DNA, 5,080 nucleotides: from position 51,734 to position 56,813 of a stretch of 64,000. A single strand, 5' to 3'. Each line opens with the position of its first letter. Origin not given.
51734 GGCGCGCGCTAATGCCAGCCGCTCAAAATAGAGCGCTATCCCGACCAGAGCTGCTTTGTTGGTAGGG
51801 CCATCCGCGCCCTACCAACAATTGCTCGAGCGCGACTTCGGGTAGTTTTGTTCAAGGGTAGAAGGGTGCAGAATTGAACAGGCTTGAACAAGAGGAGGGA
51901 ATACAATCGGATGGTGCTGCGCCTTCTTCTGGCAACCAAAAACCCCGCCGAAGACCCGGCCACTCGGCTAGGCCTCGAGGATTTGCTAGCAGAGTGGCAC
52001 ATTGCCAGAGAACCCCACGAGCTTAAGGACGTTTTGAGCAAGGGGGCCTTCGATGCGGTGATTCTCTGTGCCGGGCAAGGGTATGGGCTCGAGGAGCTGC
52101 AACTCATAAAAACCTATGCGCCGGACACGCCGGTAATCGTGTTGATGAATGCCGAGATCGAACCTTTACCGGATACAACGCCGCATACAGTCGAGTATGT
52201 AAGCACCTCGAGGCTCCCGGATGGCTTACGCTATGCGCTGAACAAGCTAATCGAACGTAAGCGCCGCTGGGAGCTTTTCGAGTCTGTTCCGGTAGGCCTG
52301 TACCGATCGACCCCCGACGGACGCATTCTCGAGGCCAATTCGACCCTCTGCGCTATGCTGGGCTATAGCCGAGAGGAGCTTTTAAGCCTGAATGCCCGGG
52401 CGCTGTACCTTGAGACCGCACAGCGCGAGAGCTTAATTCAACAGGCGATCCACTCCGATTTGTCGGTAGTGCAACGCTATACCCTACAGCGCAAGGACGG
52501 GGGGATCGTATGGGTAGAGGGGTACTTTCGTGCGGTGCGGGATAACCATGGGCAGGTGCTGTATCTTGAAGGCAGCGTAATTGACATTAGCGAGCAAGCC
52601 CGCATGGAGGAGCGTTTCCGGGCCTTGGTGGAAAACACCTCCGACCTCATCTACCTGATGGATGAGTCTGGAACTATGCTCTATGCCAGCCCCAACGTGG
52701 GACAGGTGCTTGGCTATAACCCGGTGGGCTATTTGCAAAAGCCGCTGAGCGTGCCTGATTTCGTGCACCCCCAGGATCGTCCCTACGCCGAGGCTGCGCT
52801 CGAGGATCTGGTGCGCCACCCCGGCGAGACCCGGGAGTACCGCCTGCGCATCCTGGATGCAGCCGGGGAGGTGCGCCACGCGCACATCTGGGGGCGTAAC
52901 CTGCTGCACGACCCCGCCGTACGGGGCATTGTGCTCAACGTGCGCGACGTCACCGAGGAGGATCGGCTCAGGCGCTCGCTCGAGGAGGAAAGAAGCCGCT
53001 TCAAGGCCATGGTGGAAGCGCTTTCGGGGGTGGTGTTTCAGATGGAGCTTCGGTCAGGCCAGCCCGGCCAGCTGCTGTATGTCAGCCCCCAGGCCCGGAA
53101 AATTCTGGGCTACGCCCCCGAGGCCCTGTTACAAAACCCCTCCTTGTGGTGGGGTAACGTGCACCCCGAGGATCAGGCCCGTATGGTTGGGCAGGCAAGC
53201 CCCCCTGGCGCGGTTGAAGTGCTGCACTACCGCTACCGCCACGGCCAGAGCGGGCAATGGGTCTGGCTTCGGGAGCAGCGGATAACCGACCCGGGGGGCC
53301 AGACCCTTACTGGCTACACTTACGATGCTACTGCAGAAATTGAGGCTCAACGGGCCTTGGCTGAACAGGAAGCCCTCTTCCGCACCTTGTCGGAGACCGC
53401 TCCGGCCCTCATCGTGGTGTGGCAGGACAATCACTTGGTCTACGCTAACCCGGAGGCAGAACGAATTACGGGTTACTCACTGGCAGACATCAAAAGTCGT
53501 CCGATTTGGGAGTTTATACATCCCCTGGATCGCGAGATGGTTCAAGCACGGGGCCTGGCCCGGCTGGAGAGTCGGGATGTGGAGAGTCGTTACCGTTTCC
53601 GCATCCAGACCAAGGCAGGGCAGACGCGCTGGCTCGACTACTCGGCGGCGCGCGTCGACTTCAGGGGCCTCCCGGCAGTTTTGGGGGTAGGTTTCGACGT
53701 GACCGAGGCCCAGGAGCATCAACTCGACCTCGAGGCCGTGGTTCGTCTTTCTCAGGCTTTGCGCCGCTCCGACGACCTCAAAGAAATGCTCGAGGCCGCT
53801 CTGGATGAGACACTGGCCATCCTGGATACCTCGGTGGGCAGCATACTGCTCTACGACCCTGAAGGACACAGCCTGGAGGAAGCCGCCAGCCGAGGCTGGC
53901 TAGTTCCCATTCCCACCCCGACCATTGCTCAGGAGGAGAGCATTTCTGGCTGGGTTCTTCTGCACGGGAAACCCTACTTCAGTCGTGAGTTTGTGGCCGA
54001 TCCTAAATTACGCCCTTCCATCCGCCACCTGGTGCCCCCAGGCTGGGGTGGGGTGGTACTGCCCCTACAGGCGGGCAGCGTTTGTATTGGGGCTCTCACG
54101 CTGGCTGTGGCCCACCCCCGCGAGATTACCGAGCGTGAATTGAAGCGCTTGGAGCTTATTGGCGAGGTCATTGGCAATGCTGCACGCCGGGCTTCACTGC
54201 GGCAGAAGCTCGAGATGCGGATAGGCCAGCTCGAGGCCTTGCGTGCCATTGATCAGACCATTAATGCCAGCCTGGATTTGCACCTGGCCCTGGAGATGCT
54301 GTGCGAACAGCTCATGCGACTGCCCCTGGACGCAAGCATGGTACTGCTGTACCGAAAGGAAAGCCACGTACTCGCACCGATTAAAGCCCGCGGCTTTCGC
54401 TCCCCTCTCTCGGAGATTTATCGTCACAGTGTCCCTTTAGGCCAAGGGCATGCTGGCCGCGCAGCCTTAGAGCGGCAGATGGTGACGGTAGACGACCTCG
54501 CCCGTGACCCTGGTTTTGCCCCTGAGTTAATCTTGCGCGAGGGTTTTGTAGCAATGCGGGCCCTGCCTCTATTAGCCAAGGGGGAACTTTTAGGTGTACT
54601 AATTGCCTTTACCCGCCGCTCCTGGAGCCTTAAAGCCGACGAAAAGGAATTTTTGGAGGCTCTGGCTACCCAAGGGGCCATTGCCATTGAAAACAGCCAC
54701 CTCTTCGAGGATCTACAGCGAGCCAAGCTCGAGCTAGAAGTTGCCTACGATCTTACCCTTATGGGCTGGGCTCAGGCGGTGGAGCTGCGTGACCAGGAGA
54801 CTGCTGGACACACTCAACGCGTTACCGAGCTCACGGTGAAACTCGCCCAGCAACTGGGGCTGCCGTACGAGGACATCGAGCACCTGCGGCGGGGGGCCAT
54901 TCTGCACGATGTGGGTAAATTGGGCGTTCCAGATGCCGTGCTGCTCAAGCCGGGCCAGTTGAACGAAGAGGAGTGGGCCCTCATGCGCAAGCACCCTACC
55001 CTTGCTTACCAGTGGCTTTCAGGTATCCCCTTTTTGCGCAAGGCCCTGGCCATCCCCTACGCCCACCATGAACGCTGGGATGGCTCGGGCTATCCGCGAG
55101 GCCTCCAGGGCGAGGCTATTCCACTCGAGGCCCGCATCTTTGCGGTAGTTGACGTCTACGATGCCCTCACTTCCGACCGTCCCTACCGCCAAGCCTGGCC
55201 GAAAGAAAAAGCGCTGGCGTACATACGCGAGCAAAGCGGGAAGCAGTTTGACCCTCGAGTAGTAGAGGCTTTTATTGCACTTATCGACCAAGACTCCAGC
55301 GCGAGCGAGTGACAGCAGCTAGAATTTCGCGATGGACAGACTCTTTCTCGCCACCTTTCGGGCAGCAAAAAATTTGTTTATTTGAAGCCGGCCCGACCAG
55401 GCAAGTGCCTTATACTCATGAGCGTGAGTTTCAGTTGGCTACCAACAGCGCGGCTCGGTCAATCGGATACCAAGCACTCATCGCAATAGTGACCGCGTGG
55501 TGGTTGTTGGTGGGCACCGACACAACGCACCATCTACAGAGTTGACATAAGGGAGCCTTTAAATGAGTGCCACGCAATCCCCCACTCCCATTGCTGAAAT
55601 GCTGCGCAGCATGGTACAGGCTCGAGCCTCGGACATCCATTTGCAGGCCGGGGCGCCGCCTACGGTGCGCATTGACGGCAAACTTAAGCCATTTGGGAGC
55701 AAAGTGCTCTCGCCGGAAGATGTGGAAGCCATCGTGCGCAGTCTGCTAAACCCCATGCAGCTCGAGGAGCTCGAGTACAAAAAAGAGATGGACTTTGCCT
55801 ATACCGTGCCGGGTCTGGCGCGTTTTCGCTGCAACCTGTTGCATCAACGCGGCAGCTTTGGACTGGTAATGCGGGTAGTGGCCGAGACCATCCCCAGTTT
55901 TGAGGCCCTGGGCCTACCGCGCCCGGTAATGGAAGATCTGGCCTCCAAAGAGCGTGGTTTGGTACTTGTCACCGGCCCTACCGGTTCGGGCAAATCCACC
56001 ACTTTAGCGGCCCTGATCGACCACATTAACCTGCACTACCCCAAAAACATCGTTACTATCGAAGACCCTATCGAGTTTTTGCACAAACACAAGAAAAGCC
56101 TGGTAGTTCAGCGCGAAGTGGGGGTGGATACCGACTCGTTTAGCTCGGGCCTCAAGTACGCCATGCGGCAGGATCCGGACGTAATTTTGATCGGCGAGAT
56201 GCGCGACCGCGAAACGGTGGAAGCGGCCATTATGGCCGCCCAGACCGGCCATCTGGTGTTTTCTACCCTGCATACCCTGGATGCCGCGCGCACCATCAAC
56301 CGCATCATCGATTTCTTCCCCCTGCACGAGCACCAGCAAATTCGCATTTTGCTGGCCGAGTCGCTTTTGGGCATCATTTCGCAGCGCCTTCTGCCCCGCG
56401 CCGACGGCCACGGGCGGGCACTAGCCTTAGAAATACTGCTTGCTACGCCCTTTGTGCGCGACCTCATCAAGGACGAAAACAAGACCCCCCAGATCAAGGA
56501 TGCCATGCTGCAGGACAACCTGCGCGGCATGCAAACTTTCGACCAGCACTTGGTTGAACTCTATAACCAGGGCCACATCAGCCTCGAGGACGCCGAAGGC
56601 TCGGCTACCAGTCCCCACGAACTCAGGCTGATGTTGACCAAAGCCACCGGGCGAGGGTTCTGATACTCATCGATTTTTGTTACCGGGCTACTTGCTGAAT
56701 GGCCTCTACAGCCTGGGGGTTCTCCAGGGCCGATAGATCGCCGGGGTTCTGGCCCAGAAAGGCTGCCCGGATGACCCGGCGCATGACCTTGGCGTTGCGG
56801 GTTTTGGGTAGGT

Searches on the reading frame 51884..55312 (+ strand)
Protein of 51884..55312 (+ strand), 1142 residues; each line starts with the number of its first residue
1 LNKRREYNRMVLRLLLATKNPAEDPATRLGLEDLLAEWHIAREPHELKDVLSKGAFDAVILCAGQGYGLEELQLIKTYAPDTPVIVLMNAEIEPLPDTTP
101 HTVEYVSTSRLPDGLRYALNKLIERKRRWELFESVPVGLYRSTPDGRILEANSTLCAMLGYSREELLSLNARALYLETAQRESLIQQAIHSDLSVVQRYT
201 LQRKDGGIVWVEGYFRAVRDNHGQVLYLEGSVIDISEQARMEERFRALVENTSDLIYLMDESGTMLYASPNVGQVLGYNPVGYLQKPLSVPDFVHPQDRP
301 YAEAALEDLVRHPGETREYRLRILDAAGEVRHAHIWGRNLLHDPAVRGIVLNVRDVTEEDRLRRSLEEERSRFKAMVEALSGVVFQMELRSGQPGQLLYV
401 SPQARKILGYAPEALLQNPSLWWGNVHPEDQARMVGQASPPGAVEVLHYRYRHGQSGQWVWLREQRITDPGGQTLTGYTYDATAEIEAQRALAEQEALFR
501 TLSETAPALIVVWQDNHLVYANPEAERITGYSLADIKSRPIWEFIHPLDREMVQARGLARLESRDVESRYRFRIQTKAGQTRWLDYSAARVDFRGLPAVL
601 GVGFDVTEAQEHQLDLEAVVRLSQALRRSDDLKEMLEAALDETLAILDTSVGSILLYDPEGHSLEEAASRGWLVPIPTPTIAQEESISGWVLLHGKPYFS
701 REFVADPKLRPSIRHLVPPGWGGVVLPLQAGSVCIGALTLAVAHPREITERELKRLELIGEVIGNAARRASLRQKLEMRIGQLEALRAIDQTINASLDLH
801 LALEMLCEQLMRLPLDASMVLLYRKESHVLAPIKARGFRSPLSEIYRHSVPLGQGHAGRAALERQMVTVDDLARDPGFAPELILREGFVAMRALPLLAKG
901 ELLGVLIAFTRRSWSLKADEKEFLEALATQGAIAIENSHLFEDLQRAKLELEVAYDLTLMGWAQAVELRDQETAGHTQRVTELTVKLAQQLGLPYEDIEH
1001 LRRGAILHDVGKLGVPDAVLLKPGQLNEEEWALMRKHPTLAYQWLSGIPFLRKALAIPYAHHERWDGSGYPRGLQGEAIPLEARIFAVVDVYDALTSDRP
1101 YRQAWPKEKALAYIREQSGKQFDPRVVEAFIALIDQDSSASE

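Call 37: search_protein_families(library=pfam, proteins=[window:51884-55312:+], max_evalue=0.001)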
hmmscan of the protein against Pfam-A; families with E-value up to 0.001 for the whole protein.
window:51884-55312:+ (1142 aa): 11 families
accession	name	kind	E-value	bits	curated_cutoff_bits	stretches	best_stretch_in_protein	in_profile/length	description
PF08447.18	PAS_3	-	2.2e-43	146.9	25.6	4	519-588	2-72/89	PAS fold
PF13487.12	HD_5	-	4.3e-42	144.2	27.2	1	964-1126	5-170/170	HD domain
PF00989.32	PAS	-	1.1e-34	119.3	22.6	3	131-235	6-113/113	PAS fold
PF13426.13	PAS_9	-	3.9e-34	117.4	27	2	142-237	7-103/103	PAS domain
PF13185.12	GAF_2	-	1.2e-26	94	28.6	2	798-936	3-136/136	GAF domain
PF13188.13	PAS_8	-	2.6e-24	84.7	21.8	2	498-552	2-54/65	PAS domain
PF08448.16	PAS_4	-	8.2e-23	81.2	23.1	3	132-240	1-110/110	PAS fold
PF01590.32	GAF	-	8.5e-21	75.3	22.4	2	800-935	3-133/133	GAF domain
PF13492.12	GAF_3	-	9.8e-20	71.7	27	2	631-768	1-128/129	GAF domain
PF01966.28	HD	-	1.3e-18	67.8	22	1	974-1094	2-115/116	HD domain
PF18095.7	PAS_12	-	1e-06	28.8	22.6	0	494-587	43-134/153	UPF0242 C-terminal PAS-like domain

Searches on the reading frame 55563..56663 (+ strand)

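Call 37: search_protein_families(library=pfam, proteins=[window:55563-56663:+], max_evalue=0.001)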
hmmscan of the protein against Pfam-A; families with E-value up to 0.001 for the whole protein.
window:55563-56663:+ (366 aa): 7 families
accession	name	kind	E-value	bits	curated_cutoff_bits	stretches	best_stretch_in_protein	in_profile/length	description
PF00437.27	T2SSE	-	3.7e-52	177.6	24.9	1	10-286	12-287/370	Type II/IV secretion system protein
PF13191.12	AAA_16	-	4.6e-05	24.4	32.6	1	124-158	17-51/167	AAA ATPase domain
PF04851.21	ResIII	-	5.4e-05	23.6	22.5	1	129-243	21-114/164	Type III restriction enzyme, res subunit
PF13604.12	AAA_30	-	7.1e-05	23.1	27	0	122-155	9-42/191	AAA domain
PF13401.12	AAA_22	-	8.4e-05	23.3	27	1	130-167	4-40/130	AAA domain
PF13555.12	AAA_29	-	0.00013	22.1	27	1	128-151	19-42/61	P-loop containing region of AAA domain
PF25199.1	nSTAND_NTPase5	-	0.00023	21.5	34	1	125-168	35-78/145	Novel STAND NTPase 5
